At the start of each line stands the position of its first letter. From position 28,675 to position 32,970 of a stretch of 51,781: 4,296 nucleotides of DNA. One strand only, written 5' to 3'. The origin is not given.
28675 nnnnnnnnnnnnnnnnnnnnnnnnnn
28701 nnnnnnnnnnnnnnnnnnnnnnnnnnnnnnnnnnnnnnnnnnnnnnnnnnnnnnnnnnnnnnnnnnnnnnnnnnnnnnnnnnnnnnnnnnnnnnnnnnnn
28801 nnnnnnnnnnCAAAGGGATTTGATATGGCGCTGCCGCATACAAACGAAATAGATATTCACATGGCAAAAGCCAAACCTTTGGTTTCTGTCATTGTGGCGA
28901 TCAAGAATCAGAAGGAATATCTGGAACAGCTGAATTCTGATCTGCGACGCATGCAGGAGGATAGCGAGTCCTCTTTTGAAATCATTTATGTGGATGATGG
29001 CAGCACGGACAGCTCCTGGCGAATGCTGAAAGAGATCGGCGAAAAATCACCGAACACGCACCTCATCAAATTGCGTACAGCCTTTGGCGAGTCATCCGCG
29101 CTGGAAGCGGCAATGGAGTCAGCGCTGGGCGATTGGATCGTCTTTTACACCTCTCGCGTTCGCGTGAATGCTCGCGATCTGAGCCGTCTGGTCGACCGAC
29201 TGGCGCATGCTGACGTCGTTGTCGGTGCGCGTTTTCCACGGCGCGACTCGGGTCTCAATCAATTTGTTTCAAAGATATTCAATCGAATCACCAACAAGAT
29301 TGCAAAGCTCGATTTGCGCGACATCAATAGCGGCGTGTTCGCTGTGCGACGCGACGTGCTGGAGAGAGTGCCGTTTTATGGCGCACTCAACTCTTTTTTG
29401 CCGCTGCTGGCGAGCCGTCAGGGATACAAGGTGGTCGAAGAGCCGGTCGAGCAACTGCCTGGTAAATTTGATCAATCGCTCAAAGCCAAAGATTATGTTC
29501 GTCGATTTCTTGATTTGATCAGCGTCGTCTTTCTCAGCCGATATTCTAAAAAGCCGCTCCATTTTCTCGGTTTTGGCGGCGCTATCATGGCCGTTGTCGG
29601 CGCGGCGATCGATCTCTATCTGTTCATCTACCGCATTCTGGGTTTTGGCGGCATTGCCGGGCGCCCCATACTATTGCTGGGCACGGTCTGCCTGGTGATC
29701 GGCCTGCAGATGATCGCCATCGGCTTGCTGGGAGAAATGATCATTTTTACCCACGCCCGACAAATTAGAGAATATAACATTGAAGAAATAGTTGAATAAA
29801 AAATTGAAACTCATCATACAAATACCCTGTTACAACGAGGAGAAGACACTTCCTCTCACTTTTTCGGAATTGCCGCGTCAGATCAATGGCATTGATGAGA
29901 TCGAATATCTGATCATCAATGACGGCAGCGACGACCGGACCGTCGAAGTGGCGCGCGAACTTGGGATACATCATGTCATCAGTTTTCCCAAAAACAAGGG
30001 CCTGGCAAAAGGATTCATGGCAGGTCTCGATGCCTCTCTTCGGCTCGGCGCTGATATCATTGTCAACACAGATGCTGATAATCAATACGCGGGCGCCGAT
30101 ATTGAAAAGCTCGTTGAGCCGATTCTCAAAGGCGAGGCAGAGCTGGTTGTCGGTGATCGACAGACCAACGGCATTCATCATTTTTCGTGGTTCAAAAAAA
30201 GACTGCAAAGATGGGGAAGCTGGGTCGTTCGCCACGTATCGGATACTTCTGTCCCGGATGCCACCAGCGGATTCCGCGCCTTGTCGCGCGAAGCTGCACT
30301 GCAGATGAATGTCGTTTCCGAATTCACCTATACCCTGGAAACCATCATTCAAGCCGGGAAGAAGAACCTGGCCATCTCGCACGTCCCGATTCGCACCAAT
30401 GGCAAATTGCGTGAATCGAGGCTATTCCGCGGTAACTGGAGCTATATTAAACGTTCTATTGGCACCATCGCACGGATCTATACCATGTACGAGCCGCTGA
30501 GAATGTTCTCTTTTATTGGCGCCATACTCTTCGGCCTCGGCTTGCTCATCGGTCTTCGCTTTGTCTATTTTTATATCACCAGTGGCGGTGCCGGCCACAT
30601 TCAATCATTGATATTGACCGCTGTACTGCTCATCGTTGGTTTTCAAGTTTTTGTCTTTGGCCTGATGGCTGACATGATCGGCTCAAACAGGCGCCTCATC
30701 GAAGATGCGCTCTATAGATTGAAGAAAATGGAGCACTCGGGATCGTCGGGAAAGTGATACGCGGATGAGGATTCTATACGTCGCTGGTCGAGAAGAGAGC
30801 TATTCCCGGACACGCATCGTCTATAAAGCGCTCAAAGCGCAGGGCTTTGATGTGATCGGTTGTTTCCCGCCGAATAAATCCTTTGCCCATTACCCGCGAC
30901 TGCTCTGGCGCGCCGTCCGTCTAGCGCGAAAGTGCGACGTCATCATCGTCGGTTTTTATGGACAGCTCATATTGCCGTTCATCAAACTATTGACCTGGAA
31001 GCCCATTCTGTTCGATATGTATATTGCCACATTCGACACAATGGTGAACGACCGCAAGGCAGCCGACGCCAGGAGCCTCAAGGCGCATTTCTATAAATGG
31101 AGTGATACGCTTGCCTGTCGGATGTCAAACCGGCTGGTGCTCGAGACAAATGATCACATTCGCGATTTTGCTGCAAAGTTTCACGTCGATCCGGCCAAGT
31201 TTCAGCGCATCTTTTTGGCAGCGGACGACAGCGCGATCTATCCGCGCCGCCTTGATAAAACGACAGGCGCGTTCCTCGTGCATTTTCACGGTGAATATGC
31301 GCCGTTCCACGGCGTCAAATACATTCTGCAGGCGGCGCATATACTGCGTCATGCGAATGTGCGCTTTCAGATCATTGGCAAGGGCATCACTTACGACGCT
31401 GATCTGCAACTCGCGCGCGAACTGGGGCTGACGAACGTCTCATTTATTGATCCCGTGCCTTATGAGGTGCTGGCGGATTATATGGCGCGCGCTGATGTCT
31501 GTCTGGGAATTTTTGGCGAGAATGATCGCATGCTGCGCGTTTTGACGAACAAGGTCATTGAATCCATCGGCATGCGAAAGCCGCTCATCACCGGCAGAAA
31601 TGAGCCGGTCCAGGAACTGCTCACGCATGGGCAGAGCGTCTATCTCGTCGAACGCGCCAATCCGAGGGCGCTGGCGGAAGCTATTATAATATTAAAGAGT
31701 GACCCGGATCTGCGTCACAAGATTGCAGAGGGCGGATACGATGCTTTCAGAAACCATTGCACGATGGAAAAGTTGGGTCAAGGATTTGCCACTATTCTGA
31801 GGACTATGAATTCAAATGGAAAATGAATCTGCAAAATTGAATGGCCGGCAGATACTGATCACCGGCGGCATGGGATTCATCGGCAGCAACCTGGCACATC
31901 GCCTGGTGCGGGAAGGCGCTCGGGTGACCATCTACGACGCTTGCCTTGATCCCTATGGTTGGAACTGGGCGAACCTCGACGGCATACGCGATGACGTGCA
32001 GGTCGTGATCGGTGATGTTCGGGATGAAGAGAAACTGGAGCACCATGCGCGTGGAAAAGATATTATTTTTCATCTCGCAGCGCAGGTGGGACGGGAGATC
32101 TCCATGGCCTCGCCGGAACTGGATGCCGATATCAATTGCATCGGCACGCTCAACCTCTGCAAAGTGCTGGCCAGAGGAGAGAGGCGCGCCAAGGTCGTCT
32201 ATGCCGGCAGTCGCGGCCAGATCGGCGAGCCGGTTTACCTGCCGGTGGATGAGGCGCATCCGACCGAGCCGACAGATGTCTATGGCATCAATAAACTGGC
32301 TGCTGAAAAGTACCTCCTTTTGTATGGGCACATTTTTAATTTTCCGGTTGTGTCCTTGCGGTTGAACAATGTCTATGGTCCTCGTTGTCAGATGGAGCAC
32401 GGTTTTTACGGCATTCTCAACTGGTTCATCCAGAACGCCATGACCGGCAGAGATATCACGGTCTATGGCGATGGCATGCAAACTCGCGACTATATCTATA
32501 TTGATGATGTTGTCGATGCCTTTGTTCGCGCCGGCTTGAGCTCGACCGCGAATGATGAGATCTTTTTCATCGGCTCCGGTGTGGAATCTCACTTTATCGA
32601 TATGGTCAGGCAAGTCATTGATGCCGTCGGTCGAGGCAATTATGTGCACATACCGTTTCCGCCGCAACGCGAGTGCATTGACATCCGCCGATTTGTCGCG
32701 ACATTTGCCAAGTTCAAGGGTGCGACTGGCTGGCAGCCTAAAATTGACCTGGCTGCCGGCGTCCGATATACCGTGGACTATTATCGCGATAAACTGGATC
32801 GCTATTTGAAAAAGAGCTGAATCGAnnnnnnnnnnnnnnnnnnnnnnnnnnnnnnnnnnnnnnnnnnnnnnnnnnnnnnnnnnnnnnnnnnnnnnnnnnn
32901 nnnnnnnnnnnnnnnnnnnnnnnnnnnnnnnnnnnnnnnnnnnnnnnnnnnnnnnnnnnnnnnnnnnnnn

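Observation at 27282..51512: Hybrid glycan-assembly supercluster: a Wzx/Wzy pathway interleaved with three GtrB/ArnC-type GT2 genes and three GT-C transferases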

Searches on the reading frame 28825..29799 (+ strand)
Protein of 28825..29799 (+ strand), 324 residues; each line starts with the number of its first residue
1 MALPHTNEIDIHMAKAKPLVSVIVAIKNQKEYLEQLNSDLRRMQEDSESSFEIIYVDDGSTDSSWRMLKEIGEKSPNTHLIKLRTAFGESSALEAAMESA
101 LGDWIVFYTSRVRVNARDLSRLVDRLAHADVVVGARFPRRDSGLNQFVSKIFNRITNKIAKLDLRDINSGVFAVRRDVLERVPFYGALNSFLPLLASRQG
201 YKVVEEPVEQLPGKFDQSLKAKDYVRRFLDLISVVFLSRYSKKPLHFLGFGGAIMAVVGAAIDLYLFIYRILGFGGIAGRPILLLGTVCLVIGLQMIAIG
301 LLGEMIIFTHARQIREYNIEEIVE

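Call 4: search_protein_families(library=pfam, proteins=[window:28825-29799:+], max_evalue=0.01)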
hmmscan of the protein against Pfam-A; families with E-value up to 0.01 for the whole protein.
window:28825-29799:+ (324 aa): 2 families
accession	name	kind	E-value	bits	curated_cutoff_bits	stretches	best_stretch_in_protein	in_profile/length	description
PF00535.33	Glycos_transf_2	-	6.5e-22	78.7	23.3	1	21-181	1-166/168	Glycosyl transferase family 2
PF13506.12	Glyco_transf_21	-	0.0017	18.3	21.7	1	93-182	22-117/174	Glycosyl transferase family 21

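Call 16: search_solved_structures(query=window:28825-29799:+, max_evalue=0.001)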
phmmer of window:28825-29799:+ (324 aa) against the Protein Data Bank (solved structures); distinct sequences matched with E-value up to 0.001: 18.
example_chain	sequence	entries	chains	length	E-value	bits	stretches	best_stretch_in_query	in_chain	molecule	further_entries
9hwj_A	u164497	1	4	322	2.1e-28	102.8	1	19-323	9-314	Undecaprenyl-phosphate 4-deoxy-4-formamido-L-arabinose transferase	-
9bhc_C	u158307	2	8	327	3.9e-24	88.8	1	19-322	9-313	Undecaprenyl-phosphate 4-deoxy-4-formamido-L-arabinose transferase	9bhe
8vxh_A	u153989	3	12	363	4.8e-24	88.5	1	19-322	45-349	Undecaprenyl-phosphate 4-deoxy-4-formamido-L-arabinose transferase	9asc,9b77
5eke_A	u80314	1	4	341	2.9e-14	56.4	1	18-306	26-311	Uncharacterized glycosyltransferase sll0501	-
5ekp_C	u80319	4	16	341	3.2e-14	56.3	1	18-306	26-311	Uncharacterized glycosyltransferase sll0501 | Glycosyltransferase sll0501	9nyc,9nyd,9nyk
9nye_A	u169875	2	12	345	3.4e-14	56.2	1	18-306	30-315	Glycosyltransferase sll0501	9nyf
5mlz_A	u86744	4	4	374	2.6e-12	50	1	19-222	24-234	Dolichol monophosphate mannose synthase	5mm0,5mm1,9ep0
6p61_A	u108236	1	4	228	2.9e-07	33.5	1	12-119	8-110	Glycosyltransferase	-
5hea_A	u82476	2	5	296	8e-06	28.7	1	19-114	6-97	Putative glycosyltransferase (GalT1)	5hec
5tze_C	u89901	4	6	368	3.6e-05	26.5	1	21-132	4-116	Glycosyl transferase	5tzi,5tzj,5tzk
5tz8_A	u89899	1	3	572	8.3e-05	25.4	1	21-132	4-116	Glycosyl transferase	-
6yv7_B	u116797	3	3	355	0.00017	24.3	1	17-207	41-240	Glycosyl transferase, family 2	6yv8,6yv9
6yv7_A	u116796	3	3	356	0.00017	24.3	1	17-207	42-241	Glycosyl transferase, family 2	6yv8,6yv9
3bcv_A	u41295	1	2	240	0.00018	24.3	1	18-112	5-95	Putative glycosyltransferase protein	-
8bz8_A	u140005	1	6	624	0.00028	23.6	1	20-109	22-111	Glycosyltransferase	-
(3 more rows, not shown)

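Call 20: search_protein_families(library=ncbifam, proteins=[window:28825-29799:+], max_evalue=0.001)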
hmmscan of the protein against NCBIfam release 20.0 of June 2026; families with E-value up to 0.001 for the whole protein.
window:28825-29799:+ (324 aa): 16 families
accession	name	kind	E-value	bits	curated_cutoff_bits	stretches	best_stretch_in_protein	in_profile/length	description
NF007986.1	PRK10714.1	equivalog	4.4e-32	111.4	529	1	20-323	8-312/316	undecaprenyl-phosphate 4-deoxy-4-formamido-L-arabinose transferase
NF047588.1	GlcsyltransPgfSStrep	equivalog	2.3e-22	79.6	500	1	20-317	3-300/308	glycosyltransferase PgfS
TIGR04182.1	glyco_TIGR04182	equivalog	1.6e-17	63.9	325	1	21-316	3-292/293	S-layer glycoprotein N-glycosyltransferase AglJ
NF007482.0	PRK10073.1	equivalog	4.4e-12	45.6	423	1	13-123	1-107/334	glycosyltransferase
NF058614.1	PPMAGASynPpgS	equivalog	1.6e-09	37.5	370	1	51-218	26-204/226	polyprenyl-phospho-N-acetylgalactosaminyl synthase PpgS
TIGR03965.1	mycofact_glyco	equivalog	1.8e-09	37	280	1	17-134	73-187/467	mycofactocin biosynthesis glycosyltransferase MftF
TIGR03937.1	PgaC_IcaA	equivalog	8.1e-09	34.9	422.3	1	13-127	40-151/407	poly-beta-1,6-N-acetyl-D-glucosamine synthase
NF047683.1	TeichurnBiosyTuaG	equivalog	2e-08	34.2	400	1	13-122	1-107/252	teichuronic acid biosynthesis protein TuaG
TIGR04283.1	glyco_like_mftF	equivalog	2.4e-08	33.9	182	1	20-157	1-126/221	TIGR04283 family arsenosugar biosynthesis glycosyltransferase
NF041875.1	EPS_EpsD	equivalog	3e-08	33.4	370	1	20-141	1-121/325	exopolysaccharide biosynthesis glycosyltransferase EpsD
TIGR03111.1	glyc2_xrt_Gpos1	hypoth_equivalog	1.8e-07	30.3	363.95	1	10-128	41-158/439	TIGR03111 family XrtG-associated glycosyltransferase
NF010496.0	PRK13915.1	equivalog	2.3e-06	26.9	262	1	11-112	24-127/307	glucosyl-3-phosphoglycerate synthase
NF053739.1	GlytfEpsEBac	equivalog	9.9e-05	21.4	450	1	18-107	1-88/265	glycosyltransferase EpsE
TIGR04242.1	nodulat_NodC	equivalog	0.00051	19.1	550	1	10-131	40-161/395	chitooligosaccharide synthase NodC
NF038302.1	EPS_HpsE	equivalog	0.00053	19.1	300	1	21-107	4-92/307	hormogonium polysaccharide biosynthesis glycosyltransferase HpsE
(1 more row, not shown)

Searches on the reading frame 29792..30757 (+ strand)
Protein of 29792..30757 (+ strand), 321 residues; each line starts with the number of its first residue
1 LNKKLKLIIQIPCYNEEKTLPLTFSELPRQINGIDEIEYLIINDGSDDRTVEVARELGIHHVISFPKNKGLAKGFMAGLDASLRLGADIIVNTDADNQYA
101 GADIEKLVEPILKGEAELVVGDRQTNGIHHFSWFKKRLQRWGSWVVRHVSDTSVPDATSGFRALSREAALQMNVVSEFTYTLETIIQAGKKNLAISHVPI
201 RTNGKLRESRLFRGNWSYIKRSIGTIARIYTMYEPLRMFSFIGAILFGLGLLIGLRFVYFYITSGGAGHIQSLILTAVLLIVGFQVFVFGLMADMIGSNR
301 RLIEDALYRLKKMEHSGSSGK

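Call 4: search_protein_families(library=pfam, proteins=[window:29792-30757:+], max_evalue=0.01)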
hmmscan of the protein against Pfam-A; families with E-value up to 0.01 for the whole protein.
window:29792-30757:+ (321 aa): 2 families
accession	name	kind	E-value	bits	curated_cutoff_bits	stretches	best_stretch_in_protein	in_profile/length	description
PF00535.33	Glycos_transf_2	-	8.8e-26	91.3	23.3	1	11-169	4-164/168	Glycosyl transferase family 2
PF06530.18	Phage_antitermQ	-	0.0085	16.5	26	0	133-167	3-37/118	Phage antitermination protein Q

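Call 17: search_solved_structures(query=window:29792-30757:+, max_evalue=0.001)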
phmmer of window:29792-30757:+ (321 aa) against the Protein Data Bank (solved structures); distinct sequences matched with E-value up to 0.001: 10.
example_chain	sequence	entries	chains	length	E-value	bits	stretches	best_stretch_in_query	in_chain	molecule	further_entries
5mlz_A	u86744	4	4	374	2.4e-16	63.2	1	4-268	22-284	Dolichol monophosphate mannose synthase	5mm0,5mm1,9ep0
9hwj_A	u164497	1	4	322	2.8e-13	53.1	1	6-298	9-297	Undecaprenyl-phosphate 4-deoxy-4-formamido-L-arabinose transferase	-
5eke_A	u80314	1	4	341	1.9e-10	43.8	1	2-298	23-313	Uncharacterized glycosyltransferase sll0501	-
9nye_A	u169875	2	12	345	3.4e-10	42.9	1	2-298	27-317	Glycosyltransferase sll0501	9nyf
5ekp_C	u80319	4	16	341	3.6e-10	42.9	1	2-298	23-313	Uncharacterized glycosyltransferase sll0501 | Glycosyltransferase sll0501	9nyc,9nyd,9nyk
9bhc_C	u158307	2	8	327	6e-09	38.9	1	6-298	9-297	Undecaprenyl-phosphate 4-deoxy-4-formamido-L-arabinose transferase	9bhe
8vxh_A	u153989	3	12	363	9.1e-09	38.3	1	6-298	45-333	Undecaprenyl-phosphate 4-deoxy-4-formamido-L-arabinose transferase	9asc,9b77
6p61_A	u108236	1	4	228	0.00022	23.9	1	8-109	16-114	Glycosyltransferase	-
2z87_A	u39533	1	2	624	0.00091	21.9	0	7-70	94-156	Chondroitin synthase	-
2z86_A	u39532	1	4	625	0.00091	21.9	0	7-70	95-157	Chondroitin synthase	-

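Call 20: search_protein_families(library=ncbifam, proteins=[window:29792-30757:+], max_evalue=0.001)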
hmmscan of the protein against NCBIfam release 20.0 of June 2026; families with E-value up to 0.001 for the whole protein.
window:29792-30757:+ (321 aa): 10 families
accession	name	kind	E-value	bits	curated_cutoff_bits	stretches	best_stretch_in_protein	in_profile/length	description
TIGR04182.1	glyco_TIGR04182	equivalog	9.5e-36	123.7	325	1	8-301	3-287/293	S-layer glycoprotein N-glycosyltransferase AglJ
NF047588.1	GlcsyltransPgfSStrep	equivalog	2e-19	69.9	500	1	5-297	1-288/308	glycosyltransferase PgfS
NF007986.1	PRK10714.1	equivalog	1.5e-16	60.3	529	1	6-298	7-295/316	undecaprenyl-phosphate 4-deoxy-4-formamido-L-arabinose transferase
NF058614.1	PPMAGASynPpgS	equivalog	4.8e-15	55.6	370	1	9-193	4-187/226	polyprenyl-phospho-N-acetylgalactosaminyl synthase PpgS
NF041391.1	DPhHxTase_Halo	equivalog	2.6e-14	52.7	375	1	13-212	3-195/213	dolichyl-phosphate hexose transferase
TIGR03937.1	PgaC_IcaA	equivalog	6.1e-08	32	422.3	1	7-102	47-141/407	poly-beta-1,6-N-acetyl-D-glucosamine synthase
TIGR04283.1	glyco_like_mftF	equivalog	9e-07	28.7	182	1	9-70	3-61/221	TIGR04283 family arsenosugar biosynthesis glycosyltransferase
NF007482.0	PRK10073.1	equivalog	1.2e-05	24.5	423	1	1-59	2-58/334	glycosyltransferase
NF041875.1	EPS_EpsD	equivalog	0.00014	21.4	370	1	9-122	3-115/325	exopolysaccharide biosynthesis glycosyltransferase EpsD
NF010496.0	PRK13915.1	equivalog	0.00046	19.3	262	1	6-115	32-147/307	glucosyl-3-phosphoglycerate synthase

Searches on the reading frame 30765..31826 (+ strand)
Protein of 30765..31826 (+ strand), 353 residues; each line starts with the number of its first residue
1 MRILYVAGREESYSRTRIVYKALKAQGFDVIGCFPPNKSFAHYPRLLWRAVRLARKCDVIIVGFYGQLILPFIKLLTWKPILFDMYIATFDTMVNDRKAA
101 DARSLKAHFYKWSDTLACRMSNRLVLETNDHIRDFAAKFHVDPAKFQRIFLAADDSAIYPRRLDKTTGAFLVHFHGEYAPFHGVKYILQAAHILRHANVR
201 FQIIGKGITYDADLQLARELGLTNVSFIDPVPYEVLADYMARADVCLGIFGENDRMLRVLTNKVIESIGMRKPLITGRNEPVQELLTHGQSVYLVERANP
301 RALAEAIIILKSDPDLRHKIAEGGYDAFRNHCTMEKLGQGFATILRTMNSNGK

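Call 4: search_protein_families(library=pfam, proteins=[window:30765-31826:+], max_evalue=0.01)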
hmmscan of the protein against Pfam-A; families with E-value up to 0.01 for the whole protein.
window:30765-31826:+ (353 aa): 3 families
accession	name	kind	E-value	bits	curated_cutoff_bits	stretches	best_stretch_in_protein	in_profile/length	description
PF13692.12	Glyco_trans_1_4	-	8.5e-17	62.2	27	1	172-311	4-140/142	Glycosyl transferases group 1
PF00534.26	Glycos_transf_1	-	1.3e-14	54.6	26.4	1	161-325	7-170/172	Glycosyl transferases group 1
PF13524.12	Glyco_trans_1_2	-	2.9e-10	40.7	25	1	195-335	11-136/144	Glycosyl transferase-like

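Call 20: search_protein_families(library=ncbifam, proteins=[window:30765-31826:+], max_evalue=0.001)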
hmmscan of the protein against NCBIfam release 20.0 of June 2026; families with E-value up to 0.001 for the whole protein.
window:30765-31826:+ (353 aa): 8 families
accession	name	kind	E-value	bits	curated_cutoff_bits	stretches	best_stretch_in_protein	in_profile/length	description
NF007640.0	PRK10307.1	subfamily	8.2e-14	51.3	276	1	114-346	176-405/411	WcaI family glycosyltransferase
NF041876.1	EPS_EpsE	equivalog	3e-10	39.9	400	1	172-326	217-374/389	exopolysaccharide biosynthesis GT4 family glycosyltransferase EpsE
TIGR04063.1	stp3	hypoth_equivalog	1.3e-07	30.9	442.05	1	158-334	203-381/397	TIGR04063 family PEP-CTERM/XrtA system glycosyltransferase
TIGR03088.1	stp2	hypoth_equivalog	4.5e-06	25.9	409.05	1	191-346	222-371/374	TIGR03088 family PEP-CTERM/XrtA system glycosyltransferase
NF038298.1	EPS_HpsO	equivalog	1.3e-05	24.2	575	1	161-338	193-377/388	hormogonium polysaccharide biosynthesis glycosyltransferase HpsO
TIGR03449.1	mycothiol_MshA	equivalog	1.5e-05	24.1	462.5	1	118-325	162-381/406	D-inositol-3-phosphate glycosyltransferase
NF038229.1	Glyco4_Geo_Pelo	equivalog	2.1e-05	23.7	400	1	167-347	159-335/338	GPMC system family 4 glycosyltransferase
TIGR04007.1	wcaI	equivalog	6.3e-05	21.8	800.45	1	153-249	215-311/407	colanic acid biosynthesis glycosyltransferase WcaI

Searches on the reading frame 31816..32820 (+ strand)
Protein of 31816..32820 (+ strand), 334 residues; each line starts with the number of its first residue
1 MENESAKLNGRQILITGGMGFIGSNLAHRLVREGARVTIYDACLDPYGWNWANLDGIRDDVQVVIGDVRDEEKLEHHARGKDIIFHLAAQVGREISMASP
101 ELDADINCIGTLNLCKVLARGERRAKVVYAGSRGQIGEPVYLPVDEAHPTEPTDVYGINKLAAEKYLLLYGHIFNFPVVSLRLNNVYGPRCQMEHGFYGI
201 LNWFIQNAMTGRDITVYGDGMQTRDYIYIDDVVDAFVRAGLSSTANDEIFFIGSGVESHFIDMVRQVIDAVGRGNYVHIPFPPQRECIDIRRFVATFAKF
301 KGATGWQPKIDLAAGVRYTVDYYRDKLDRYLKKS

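Call 4: search_protein_families(library=pfam, proteins=[window:31816-32820:+], max_evalue=0.01)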
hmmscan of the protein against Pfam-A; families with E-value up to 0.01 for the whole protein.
window:31816-32820:+ (334 aa): 10 families
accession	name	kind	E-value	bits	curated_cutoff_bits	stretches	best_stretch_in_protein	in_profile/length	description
PF01370.27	Epimerase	-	6.5e-47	160.4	20.9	1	13-252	1-239/240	NAD dependent epimerase/dehydratase family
PF16363.11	GDP_Man_Dehyd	-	7.7e-43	147.7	27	1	14-317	1-330/332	GDP-mannose 4,6 dehydratase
PF01073.25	3Beta_HSD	-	4.7e-18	65.6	22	1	14-267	1-264/280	3-beta hydroxysteroid dehydrogenase/isomerase family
PF02719.21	Polysacc_synt_2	-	4.8e-15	56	20.2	1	13-273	1-249/293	Polysaccharide biosynthesis protein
PF07993.18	NAD_binding_4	-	4.9e-08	32.9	20.1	1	58-223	60-241/258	Male sterility protein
PF04321.23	RmlD_sub_bind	-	5.5e-07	29.4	27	1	12-188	2-153/287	RmlD substrate binding domain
PF00106.31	adh_short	-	4.3e-05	23.5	26.6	1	13-76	3-66/195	short chain dehydrogenase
PF08659.16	KR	-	0.0014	19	22.6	1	13-76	3-70/180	KR domain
PF01266.30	DAO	-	0.0022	18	27.9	1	18-116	6-94/353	FAD dependent oxidoreductase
PF13460.12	NAD_binding_10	-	0.0049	17.2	27.2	0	17-93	1-73/184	NAD(P)H-binding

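Call 20: search_protein_families(library=ncbifam, proteins=[window:31816-32820:+], max_evalue=0.001)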
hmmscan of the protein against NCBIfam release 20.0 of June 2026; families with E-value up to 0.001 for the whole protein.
window:31816-32820:+ (334 aa): 54 families (the best 25 are shown)
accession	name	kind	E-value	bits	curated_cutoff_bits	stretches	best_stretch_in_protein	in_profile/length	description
TIGR04180.1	EDH_00030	hypoth_equivalog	1.6e-44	152.2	475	1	13-310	1-296/297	NAD-dependent 4,6-dehydratase LegB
TIGR01181.1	dTDP_gluc_dehyt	equivalog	1.2e-41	142.9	365.1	1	12-326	1-314/321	dTDP-glucose 4,6-dehydratase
TIGR01179.1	galE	equivalog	1e-35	123.1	262.3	1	12-319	1-321/332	UDP-glucose 4-epimerase GalE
TIGR02197.1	heptose_epim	equivalog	1e-27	97.1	274.6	1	13-323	1-313/316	ADP-glyceromanno-heptose 6-epimerase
NF011728.1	PRK15181.1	equivalog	3.4e-20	72.4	760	1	8-327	13-341/348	Vi polysaccharide biosynthesis UDP-N-acetylglucosaminuronic acid C-4 epimerase TviC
NF007490.0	PRK10084.1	subfamily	1.4e-19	70.3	649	2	146-325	157-336/361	dTDP-glucose 4,6-dehydratase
NF007582.0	PRK10217.1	equivalog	4.7e-19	68.7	698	2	146-324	150-332/355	dTDP-glucose 4,6-dehydratase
NF007956.0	PRK10675.1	subfamily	1.5e-17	63.8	394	1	12-307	2-313/338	UDP-glucose 4-epimerase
NF042422.1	oxyalk_red_OleD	equivalog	1.1e-16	61.2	580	1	12-275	2-254/329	2-alkyl-3-oxoalkanoate reductase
TIGR03466.1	HpnA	hypoth_equivalog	4.2e-16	58.7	367.65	1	12-166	2-151/327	hopanoid-associated sugar epimerase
NF043036.1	ErythonDh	equivalog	5.5e-16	58.6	325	1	12-167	2-160/321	D-erythronate dehydrogenase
TIGR02622.1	CDP_4_6_dhtase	equivalog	3.7e-15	55.9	278.45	1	9-128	3-125/352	CDP-glucose 4,6-dehydratase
NF008360.0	PRK11150.1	equivalog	3e-14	52.9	452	1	13-316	2-299/310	ADP-glyceromanno-heptose 6-epimerase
NF047922.1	GDPFucSynFcl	equivalog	7.8e-13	48.5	500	1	149-326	126-304/308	GDP-L-fucose synthase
NF041015.1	UDPsulfquin_syn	equivalog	1.9e-12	46.9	575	1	58-236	65-274/384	UDP-sulfoquinovose synthase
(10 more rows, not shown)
